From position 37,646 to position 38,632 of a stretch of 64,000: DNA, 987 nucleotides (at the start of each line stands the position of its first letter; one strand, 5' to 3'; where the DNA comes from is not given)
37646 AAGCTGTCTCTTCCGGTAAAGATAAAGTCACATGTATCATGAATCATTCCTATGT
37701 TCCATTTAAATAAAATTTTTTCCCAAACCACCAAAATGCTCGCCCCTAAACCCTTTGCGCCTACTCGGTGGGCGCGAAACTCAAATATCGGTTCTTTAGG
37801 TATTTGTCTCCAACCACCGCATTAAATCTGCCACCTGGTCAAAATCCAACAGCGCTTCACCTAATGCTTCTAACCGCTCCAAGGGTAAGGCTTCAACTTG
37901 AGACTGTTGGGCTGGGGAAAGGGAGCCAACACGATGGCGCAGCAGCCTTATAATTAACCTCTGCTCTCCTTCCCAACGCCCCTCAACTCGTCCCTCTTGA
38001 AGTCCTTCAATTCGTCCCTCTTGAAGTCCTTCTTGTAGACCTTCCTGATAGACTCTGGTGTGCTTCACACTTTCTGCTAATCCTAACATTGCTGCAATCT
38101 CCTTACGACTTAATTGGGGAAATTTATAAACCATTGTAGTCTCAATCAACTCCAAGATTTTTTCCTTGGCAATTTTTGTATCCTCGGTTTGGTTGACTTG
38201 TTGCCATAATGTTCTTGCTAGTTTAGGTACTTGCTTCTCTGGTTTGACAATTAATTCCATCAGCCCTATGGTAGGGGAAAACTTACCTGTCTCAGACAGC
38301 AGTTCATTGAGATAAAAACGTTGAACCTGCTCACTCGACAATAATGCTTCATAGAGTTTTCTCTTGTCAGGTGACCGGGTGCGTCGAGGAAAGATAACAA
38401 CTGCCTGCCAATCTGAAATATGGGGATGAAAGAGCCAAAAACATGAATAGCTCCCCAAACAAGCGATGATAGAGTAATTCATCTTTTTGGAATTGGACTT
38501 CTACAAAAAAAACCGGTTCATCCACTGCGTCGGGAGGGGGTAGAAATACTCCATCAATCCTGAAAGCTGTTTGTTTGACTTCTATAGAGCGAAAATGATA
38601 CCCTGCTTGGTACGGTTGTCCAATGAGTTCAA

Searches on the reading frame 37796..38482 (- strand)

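Call 45: search_protein_families(library=pfam, proteins=[window:37796-38482:-], max_evalue=0.01)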
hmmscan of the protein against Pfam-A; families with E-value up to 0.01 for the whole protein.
window:37796-38482:- (228 aa): 3 families
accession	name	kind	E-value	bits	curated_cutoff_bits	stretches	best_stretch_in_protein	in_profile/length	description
PF11103.14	DUF2887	-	7.8e-32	111.4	24.1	1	21-133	89-200/200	Protein of unknown function (DUF2887)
PF14261.11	DUF4351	-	4.9e-22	78.2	25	1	167-224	2-59/59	Domain of unknown function (DUF4351)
PF09811.14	Yae1_N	-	0.0044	17.1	27.5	1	145-168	2-25/39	Essential protein Yae1, N terminal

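Call 57: search_protein_families(library=ncbifam, proteins=[window:37796-38482:-], max_evalue=1)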
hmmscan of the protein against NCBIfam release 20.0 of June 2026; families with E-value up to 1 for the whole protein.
window:37796-38482:- (228 aa): 7 families
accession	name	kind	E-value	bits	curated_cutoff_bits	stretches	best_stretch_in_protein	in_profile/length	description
TIGR01784.1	T_den_put_tspse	subfamily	8.6e-08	32.3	52.1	1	25-169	99-238/273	Rpn family recombination-promoting nuclease/putative transposase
NF004267.1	PRK05687.1-3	equivalog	7.1e-06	25.3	293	1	93-174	24-105/266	flagellar assembly protein FliH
NF009925.1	PRK13386.1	equivalog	1e-05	24.9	192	1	116-174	10-68/228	flagellar assembly protein FliH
NF004270.2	PRK05687.2-1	equivalog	0.0004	20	180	1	123-175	29-81/223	flagellar assembly protein FliH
NF004266.1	PRK05687.1-1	equivalog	0.0018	17.8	260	1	124-173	37-82/230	flagellar assembly protein FliH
NF011014.0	PRK14442.1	equivalog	0.17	12.3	98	1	155-204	33-79/91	acylphosphatase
NF007418.0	PRK09956.1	equivalog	0.21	10.6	583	1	142-168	248-274/308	ISNCY family transposase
